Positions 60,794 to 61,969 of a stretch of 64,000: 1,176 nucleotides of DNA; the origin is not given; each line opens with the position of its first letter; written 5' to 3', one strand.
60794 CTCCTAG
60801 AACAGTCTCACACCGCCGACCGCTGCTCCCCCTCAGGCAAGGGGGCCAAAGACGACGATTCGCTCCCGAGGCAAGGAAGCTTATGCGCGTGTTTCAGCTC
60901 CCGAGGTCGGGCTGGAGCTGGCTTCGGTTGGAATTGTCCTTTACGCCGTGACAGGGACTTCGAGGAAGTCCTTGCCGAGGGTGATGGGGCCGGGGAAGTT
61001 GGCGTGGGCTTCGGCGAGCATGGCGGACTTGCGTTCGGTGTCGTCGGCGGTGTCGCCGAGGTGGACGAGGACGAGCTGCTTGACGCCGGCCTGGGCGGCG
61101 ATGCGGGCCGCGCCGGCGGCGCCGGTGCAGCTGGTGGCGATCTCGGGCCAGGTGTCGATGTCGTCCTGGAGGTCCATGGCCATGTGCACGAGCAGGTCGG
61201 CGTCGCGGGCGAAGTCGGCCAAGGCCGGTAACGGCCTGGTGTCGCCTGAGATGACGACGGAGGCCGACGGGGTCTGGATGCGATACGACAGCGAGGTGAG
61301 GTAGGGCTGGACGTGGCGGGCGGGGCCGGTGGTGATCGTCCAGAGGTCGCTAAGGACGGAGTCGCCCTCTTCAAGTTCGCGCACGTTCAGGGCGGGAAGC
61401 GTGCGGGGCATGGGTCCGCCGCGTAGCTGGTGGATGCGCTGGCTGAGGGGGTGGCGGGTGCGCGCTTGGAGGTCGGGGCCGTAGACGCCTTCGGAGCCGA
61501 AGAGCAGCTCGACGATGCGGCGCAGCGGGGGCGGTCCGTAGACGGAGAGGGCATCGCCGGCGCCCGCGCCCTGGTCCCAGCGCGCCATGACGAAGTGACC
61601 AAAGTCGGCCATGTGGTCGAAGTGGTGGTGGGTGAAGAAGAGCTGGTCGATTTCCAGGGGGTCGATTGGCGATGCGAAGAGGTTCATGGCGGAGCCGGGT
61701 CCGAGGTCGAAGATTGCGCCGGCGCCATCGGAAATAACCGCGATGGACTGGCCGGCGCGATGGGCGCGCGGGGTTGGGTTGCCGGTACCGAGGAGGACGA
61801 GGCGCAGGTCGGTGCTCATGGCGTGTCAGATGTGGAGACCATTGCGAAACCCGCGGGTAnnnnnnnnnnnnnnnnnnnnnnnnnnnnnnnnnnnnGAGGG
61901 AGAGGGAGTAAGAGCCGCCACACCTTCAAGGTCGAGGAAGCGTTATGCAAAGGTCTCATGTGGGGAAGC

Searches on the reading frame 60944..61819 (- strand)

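Call 73: search_protein_families(library=pfam, proteins=[window:60944-61819:-], max_evalue=0.001)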
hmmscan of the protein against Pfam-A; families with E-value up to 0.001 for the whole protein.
window:60944-61819:- (292 aa): 2 families
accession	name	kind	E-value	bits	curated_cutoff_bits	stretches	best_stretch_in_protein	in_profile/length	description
PF12706.13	Lactamase_B_2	-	2.4e-13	50.6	27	1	51-253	21-199/200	Beta-lactamase superfamily domain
PF00753.33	Lactamase_B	-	9.1e-11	42.5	22.7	1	24-203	7-159/196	Metallo-beta-lactamase superfamily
